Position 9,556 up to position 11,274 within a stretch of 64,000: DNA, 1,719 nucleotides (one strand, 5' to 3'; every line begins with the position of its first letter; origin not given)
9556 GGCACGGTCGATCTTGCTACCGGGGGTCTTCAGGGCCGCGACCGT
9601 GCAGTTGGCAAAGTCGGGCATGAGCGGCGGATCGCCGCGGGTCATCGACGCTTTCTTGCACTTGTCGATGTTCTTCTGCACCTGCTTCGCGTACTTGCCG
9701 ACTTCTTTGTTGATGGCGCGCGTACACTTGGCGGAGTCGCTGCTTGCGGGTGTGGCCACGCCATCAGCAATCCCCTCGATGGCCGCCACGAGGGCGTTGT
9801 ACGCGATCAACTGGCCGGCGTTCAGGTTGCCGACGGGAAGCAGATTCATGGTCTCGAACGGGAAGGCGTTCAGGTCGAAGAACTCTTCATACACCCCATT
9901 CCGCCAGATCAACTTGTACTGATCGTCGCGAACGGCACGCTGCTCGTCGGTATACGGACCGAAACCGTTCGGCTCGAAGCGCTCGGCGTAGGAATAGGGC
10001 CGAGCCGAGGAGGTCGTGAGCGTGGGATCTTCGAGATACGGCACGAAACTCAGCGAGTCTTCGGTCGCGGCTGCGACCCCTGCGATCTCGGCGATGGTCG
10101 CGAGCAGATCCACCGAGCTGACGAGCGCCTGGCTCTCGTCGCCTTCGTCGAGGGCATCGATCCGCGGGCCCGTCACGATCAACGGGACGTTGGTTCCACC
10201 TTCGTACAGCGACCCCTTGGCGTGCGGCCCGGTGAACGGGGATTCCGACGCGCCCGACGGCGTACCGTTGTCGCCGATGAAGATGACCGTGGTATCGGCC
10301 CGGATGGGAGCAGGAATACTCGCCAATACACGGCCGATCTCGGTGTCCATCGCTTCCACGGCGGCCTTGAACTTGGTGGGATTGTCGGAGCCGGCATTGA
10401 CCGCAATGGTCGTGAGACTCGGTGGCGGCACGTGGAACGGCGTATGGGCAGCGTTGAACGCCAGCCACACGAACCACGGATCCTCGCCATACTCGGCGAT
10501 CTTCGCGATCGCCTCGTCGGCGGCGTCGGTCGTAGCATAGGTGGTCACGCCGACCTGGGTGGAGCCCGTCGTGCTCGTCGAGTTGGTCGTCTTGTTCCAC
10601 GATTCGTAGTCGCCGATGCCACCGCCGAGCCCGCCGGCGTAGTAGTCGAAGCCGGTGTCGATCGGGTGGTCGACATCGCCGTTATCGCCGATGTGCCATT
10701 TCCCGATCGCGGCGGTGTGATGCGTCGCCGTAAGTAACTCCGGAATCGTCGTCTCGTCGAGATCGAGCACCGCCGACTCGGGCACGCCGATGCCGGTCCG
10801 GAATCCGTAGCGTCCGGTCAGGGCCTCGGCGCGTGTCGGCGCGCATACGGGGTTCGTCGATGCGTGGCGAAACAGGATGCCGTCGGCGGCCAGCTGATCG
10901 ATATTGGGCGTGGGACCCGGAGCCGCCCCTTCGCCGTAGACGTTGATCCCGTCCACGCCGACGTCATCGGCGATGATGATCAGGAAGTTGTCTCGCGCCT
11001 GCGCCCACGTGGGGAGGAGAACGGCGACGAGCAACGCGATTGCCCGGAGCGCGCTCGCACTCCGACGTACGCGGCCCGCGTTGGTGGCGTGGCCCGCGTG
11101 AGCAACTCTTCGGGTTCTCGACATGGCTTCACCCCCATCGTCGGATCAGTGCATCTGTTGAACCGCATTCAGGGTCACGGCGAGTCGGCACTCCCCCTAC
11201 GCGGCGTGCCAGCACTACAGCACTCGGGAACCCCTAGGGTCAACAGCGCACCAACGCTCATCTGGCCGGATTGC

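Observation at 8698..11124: Secreted sulfatase carrying a duplicated Cys/Lys-rich C-terminal module of unknown function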

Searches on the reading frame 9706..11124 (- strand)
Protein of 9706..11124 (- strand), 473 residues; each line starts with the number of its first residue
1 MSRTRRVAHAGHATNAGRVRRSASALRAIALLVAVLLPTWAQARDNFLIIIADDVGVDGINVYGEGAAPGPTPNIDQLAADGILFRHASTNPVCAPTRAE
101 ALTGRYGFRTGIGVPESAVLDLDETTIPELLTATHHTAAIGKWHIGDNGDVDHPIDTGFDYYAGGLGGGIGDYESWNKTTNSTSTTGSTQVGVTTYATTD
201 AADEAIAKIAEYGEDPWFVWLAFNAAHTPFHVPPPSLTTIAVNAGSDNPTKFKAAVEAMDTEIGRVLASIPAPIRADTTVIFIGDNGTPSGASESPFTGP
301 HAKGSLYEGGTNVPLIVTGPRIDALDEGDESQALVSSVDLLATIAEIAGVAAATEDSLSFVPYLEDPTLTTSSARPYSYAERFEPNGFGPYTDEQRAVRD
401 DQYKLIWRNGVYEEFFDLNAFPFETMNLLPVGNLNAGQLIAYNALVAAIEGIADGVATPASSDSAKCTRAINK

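Call 35: search_solved_structures(query=window:9706-11124:-, max_evalue=1e-10)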
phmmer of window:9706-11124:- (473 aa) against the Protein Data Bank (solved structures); distinct sequences matched with E-value up to 1e-10: 66 (the best 60 are shown).
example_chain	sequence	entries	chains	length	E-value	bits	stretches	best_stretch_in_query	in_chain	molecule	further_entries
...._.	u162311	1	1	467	1e-33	119.9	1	45-364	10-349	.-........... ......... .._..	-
6bia_A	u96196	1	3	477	6.8e-33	117.2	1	42-352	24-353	Sulfatase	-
6prm_A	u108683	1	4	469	6.5e-32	114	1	43-420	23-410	exo-4S-kappa carrageenan S1 sulfatase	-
9hh3_A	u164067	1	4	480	1.8e-31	112.5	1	42-350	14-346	Sulfatase, family S1-19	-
6b0k_A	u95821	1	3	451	4.1e-31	111.4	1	44-352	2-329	Iota-carrageenan sulfatase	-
6b0j_A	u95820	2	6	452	4.1e-31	111.3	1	44-352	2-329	Iota-carrageenan sulfatase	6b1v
6psm_A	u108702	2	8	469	1.4e-30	109.6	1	43-420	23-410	exo-4S-kappa carrageenan S1 sulfatase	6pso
9hh2_A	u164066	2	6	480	4.4e-30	107.9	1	42-350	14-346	Sulfatase, family S1-19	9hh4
3ed4_A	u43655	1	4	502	3.1e-28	101.9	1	42-235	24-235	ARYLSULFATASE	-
1fsu_A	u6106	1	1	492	1.3e-27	99.8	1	47-348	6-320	N-ACETYLGALACTOSAMINE-4-SULFATASE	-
7stt_A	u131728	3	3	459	2.5e-27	98.9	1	44-234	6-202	N-acetylgalactosamine-6-sulfatase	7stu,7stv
4fdi_A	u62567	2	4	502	2.8e-25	92.1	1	45-362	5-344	N-acetylgalactosamine-6-sulfatase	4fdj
9bas_B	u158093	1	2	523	1.4e-24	89.8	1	43-161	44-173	S1_15A sulfatase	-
7all_AAA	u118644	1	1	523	8e-23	84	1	45-234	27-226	Arylsulfatase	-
6ust_A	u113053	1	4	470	1.2e-22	83.4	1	44-233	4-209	N-acetylgalactosamine 6-sulfate sulfatase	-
9s8x_A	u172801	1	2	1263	4.1e-12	48.7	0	70-174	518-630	Sulfatase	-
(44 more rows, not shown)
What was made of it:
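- On S1 formylglycine-dependent sulfatase (PF00884): PDB sulfatases match down to 1e-33 (call 35).
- Closest known: S1. Same: S1 sulfatases with extra appended modules are a known pattern; for example, call 35 lists a 1263-aa PDB sulfatase, 9s8x.
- The closest solved sulfatases act on sulfated polysaccharides such as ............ (call 35).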

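Call 68: search_solved_structures(query=window:9706-11124:-, max_evalue=1e-27, show_alignments=1)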
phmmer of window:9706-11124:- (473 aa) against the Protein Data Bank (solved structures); distinct sequences matched with E-value up to 1e-27: 9.
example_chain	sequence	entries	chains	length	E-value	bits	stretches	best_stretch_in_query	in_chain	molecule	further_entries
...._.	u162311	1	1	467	1e-33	119.9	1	45-364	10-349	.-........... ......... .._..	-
6bia_A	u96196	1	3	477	6.8e-33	117.2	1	42-352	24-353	Sulfatase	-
6prm_A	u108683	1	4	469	6.5e-32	114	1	43-420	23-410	exo-4S-kappa carrageenan S1 sulfatase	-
9hh3_A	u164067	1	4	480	1.8e-31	112.5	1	42-350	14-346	Sulfatase, family S1-19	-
6b0k_A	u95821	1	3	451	4.1e-31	111.4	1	44-352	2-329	Iota-carrageenan sulfatase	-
6b0j_A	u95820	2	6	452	4.1e-31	111.3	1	44-352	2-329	Iota-carrageenan sulfatase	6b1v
6psm_A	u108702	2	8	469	1.4e-30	109.6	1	43-420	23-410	exo-4S-kappa carrageenan S1 sulfatase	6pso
9hh2_A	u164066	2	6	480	4.4e-30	107.9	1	42-350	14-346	Sulfatase, family S1-19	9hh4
3ed4_A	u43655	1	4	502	3.1e-28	101.9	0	42-235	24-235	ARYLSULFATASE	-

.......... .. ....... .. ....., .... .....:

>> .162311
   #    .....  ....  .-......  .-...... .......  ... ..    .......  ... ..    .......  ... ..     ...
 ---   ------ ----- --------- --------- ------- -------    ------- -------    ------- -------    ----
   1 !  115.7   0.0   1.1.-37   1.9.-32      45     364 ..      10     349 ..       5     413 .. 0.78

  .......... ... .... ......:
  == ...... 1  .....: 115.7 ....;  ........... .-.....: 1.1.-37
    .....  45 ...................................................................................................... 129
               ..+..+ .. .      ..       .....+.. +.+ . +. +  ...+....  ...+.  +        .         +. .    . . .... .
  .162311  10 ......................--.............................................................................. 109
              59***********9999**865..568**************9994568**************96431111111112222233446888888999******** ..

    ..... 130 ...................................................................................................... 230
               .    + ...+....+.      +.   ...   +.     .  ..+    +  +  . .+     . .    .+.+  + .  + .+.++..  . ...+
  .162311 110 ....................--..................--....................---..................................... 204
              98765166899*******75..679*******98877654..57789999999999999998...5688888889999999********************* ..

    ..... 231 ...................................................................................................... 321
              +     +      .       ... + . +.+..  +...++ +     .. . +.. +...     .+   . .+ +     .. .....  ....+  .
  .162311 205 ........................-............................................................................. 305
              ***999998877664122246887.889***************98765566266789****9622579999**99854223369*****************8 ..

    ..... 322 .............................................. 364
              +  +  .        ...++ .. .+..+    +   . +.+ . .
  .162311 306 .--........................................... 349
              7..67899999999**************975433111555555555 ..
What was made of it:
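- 9760..10995 (-): S1 (type I, formylglycine-dependent) sulfatase catalytic domain, aa 44-455. The best solved relatives are carrageenan sulfatases of S1_16 and S1_19 (1e-33, calls 35, 68).
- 10810..10845 (-): Formylglycine signature C94-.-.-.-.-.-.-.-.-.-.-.. It aligns to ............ of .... (call 68).
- On S1 formylglycine-dependent sulfatase (PF00884): It aligns with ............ of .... (call 68).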
